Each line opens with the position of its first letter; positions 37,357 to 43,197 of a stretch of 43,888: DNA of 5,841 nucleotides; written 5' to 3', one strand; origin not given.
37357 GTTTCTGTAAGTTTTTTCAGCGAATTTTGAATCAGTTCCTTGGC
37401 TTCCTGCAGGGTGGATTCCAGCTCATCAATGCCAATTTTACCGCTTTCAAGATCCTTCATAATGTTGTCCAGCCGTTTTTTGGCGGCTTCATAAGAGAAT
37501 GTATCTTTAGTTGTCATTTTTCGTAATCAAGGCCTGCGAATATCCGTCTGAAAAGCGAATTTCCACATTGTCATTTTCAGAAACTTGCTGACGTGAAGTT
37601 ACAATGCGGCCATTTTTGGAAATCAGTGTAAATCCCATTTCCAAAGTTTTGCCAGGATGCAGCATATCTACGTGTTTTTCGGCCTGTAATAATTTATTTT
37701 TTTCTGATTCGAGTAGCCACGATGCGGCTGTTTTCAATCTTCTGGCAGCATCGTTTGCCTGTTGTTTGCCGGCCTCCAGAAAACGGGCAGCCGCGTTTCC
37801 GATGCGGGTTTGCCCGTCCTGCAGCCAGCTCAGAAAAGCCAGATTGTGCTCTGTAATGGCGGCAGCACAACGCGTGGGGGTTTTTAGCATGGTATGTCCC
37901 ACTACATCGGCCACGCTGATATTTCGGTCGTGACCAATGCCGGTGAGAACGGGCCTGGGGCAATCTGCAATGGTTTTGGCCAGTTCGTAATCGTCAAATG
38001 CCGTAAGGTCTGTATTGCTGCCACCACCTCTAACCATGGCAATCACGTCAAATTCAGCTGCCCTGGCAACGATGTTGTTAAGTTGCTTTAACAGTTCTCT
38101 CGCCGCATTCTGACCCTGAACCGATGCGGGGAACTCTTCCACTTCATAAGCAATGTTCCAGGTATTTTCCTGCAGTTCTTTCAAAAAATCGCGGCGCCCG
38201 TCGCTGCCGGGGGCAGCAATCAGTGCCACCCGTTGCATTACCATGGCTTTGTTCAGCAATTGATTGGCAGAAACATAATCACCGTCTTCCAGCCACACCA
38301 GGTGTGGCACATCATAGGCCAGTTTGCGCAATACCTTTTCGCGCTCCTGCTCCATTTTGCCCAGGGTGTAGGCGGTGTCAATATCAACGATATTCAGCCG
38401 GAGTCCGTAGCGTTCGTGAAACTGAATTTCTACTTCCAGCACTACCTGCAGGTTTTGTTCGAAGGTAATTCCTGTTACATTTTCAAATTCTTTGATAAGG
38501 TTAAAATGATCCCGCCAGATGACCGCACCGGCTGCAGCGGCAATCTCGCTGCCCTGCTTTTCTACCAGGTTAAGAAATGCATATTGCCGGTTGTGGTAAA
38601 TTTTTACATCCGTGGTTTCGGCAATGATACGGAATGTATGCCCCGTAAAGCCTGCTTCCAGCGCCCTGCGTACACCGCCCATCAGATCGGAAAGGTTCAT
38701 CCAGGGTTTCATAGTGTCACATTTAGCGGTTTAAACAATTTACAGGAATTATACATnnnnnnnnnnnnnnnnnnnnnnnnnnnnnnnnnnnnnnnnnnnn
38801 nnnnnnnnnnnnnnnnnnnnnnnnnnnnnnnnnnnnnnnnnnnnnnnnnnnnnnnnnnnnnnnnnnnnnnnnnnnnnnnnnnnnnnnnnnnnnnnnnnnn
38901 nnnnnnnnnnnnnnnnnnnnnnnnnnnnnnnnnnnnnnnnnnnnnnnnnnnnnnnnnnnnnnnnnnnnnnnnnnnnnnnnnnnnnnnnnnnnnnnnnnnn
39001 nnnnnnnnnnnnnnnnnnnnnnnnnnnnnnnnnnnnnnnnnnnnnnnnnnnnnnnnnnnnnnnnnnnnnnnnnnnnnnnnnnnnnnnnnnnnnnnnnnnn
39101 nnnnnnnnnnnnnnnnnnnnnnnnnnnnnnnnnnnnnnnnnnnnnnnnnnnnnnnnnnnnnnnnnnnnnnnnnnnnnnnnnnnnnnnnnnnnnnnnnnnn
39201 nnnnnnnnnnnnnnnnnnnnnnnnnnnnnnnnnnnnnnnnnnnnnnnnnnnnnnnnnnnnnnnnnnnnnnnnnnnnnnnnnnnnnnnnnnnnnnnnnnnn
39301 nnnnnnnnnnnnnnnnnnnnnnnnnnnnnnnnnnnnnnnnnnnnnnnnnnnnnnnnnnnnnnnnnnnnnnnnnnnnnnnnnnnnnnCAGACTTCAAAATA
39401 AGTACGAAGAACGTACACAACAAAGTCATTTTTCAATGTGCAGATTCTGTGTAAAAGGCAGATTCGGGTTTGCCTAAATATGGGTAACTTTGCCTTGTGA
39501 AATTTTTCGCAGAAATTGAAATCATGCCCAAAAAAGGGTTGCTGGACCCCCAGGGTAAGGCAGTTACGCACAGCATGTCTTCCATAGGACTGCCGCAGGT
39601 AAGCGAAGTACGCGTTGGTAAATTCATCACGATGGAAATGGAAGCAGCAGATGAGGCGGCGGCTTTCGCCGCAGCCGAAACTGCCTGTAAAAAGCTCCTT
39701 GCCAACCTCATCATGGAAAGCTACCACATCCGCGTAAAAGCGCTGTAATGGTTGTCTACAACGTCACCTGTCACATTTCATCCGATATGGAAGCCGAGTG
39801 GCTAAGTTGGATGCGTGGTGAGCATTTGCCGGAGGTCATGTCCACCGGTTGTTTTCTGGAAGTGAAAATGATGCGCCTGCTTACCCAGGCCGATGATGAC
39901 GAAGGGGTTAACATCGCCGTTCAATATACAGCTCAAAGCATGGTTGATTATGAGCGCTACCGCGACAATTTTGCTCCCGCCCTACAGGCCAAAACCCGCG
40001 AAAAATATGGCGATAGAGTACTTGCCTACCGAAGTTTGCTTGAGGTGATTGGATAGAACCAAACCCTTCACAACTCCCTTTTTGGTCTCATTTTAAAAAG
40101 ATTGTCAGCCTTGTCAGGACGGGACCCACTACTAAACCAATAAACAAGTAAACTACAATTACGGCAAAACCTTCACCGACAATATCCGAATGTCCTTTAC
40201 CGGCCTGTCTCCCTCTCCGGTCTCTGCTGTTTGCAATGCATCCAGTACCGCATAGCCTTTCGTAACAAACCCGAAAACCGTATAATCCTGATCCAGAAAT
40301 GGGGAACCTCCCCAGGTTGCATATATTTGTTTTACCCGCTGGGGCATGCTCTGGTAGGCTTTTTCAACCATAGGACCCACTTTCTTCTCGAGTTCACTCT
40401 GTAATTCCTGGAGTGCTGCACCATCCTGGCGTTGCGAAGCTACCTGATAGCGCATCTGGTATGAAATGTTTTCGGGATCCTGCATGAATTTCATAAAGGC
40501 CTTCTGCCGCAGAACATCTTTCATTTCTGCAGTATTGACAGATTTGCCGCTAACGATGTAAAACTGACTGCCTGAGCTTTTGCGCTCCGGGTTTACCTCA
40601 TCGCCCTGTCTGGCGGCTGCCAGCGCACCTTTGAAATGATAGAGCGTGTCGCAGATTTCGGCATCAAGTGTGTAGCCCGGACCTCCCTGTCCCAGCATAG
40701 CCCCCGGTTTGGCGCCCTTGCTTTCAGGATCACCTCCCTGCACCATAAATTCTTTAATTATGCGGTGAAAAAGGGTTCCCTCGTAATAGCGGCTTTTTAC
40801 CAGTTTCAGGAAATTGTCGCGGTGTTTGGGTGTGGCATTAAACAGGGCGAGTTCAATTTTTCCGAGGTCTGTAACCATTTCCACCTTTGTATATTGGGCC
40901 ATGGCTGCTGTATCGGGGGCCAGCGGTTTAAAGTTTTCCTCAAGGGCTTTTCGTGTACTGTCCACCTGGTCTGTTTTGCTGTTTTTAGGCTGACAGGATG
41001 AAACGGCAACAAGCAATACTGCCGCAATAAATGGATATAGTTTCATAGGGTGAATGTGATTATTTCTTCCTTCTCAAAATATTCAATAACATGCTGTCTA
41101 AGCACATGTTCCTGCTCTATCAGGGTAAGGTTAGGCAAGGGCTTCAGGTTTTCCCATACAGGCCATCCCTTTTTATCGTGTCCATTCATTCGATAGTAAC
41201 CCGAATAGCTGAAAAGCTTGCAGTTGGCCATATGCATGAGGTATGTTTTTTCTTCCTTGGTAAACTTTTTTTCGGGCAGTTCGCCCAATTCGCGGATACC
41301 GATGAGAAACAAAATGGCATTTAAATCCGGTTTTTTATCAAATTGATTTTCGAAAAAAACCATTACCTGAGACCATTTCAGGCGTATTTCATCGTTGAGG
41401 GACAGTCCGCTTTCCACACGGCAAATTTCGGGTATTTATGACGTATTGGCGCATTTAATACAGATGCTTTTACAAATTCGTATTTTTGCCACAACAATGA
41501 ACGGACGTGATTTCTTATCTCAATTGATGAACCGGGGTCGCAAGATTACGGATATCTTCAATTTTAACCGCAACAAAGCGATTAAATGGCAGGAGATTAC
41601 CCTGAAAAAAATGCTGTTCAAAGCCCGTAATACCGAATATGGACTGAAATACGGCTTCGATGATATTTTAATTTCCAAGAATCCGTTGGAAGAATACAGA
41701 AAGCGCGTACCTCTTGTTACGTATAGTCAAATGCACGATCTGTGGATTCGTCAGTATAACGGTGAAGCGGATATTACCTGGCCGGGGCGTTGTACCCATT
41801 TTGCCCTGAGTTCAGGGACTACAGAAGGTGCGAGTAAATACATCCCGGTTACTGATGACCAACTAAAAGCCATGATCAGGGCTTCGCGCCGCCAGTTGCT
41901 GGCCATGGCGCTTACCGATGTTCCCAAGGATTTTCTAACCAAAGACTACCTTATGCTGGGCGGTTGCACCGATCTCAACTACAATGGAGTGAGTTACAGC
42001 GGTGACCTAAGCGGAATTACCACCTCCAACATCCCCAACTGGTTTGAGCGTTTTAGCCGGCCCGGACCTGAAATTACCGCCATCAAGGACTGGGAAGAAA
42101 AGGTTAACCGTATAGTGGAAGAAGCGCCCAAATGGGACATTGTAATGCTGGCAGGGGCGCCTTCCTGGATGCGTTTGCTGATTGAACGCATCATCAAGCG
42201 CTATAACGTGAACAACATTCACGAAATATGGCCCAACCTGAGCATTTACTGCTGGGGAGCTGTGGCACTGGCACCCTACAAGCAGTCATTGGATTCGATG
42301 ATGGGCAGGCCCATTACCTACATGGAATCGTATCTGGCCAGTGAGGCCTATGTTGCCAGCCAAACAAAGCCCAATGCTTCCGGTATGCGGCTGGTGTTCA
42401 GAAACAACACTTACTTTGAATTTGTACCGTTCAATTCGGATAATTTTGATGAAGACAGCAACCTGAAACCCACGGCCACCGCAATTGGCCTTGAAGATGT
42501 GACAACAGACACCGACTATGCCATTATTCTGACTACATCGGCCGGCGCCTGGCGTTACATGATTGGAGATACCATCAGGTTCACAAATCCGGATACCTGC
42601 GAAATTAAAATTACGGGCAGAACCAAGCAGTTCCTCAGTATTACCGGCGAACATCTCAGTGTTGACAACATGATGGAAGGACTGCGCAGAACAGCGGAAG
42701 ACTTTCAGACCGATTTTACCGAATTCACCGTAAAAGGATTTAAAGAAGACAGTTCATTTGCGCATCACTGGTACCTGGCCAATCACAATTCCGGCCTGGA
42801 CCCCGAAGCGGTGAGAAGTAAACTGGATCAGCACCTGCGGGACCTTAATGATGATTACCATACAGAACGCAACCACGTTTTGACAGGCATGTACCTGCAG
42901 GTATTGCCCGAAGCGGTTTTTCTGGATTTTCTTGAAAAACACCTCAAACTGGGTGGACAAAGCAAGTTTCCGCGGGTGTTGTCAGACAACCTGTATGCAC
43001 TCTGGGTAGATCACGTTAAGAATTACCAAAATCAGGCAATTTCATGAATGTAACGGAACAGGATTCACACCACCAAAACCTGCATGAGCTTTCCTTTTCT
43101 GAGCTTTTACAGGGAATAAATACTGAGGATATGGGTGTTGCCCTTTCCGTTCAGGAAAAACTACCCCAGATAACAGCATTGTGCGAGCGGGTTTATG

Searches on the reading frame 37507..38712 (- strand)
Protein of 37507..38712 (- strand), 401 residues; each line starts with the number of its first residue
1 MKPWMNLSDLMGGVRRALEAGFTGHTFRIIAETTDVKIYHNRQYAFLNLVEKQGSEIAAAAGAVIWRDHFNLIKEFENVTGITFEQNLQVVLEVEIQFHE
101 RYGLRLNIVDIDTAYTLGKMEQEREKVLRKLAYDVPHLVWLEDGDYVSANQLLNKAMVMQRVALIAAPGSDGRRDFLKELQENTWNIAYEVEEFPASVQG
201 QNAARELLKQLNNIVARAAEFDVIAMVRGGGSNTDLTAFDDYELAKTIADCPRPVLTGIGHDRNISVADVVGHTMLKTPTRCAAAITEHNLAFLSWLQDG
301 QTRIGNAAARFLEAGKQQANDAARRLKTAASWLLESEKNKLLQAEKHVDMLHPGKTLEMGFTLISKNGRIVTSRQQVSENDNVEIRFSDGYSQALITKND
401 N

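Call 58: search_protein_families(library=pfam, proteins=[window:37507-38712:-], max_evalue=0.001)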
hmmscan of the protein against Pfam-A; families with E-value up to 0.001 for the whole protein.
window:37507-38712:- (401 aa): 2 families
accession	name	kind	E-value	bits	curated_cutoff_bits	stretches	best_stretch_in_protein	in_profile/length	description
PF02601.20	Exonuc_VII_L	-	4.1e-54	184.7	35.9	2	154-329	9-181/315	Exonuclease VII, large subunit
PF13742.12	tRNA_anti_2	-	1.7e-08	35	27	1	6-111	2-94/95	OB-fold nucleic acid binding domain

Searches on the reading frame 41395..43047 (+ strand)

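Call 58: search_protein_families(library=pfam, proteins=[window:41395-43047:+], max_evalue=0.001)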
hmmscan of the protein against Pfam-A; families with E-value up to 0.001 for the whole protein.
window:41395-43047:+ (550 aa): 3 families
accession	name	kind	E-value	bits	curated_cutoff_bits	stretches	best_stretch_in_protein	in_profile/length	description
PF03321.19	GH3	-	1.4e-37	130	23.6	1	59-304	9-300/304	GH3 family N-terminal domain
PF23571.1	GH3_M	-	5e-14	52.6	23.6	1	334-399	3-63/75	GH3 family central domain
PF23572.1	GH3_C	-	2.1e-07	32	23.6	1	426-531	3-117/119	GH3 family C-terminal domain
